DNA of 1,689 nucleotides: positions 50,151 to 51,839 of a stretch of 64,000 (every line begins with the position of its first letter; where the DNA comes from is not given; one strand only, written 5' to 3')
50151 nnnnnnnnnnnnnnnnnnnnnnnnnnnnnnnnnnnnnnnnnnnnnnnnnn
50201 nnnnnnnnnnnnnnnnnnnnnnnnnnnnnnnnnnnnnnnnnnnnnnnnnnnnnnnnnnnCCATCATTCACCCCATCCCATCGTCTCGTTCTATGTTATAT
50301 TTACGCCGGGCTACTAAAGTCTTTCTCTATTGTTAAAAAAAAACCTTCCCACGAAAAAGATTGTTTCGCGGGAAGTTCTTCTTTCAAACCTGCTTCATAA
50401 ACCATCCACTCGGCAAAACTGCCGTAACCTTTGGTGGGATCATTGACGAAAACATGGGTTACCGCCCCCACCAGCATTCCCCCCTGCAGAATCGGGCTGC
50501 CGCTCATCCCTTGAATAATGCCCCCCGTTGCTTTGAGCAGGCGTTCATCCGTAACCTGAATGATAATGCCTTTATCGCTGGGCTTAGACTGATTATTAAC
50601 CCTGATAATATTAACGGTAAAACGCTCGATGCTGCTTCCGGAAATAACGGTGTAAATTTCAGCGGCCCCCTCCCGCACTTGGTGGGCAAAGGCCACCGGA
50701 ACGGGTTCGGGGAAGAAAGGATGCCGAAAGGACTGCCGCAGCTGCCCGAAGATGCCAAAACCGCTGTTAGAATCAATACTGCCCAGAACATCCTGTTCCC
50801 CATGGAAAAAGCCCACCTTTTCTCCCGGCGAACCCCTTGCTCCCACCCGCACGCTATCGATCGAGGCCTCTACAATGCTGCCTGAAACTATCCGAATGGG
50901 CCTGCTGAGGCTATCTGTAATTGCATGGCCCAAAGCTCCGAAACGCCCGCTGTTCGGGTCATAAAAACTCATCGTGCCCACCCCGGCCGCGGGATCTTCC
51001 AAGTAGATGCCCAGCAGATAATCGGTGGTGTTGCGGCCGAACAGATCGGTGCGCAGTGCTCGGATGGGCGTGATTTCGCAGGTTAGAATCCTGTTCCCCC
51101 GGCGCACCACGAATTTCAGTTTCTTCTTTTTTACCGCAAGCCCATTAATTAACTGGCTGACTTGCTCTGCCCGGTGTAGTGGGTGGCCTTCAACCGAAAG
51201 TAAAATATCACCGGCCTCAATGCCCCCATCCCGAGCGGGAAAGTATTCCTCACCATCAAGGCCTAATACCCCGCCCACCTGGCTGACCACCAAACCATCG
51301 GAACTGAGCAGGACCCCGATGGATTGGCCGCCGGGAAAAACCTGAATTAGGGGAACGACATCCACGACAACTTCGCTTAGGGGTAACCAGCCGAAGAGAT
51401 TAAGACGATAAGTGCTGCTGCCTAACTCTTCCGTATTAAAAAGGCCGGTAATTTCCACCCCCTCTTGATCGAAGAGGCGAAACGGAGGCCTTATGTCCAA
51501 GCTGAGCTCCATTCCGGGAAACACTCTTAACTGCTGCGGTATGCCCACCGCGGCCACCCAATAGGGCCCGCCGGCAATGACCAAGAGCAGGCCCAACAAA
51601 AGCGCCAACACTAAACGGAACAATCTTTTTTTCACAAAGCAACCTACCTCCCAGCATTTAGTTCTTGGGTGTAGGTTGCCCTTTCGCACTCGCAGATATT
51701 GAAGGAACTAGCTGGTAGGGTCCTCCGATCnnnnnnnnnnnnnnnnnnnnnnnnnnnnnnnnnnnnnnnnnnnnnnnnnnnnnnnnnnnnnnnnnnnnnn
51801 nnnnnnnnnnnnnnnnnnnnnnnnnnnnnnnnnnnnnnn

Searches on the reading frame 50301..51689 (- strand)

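Call 81: search_protein_families(library=pfam, proteins=[window:50301-51689:-], max_evalue=0.001)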
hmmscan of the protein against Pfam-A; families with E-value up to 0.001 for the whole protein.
window:50301-51689:- (462 aa): 3 families
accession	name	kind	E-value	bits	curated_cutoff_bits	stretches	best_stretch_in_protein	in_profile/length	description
PF05580.18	Peptidase_S55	-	1.1e-75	254.7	25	1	223-430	2-210/210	SpoIVB peptidase S55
PF17820.7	PDZ_6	-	4.8e-08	33.1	27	1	151-191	10-50/54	PDZ domain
PF13180.12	PDZ_2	-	7.5e-05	23.4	27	1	150-206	23-78/80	PDZ domain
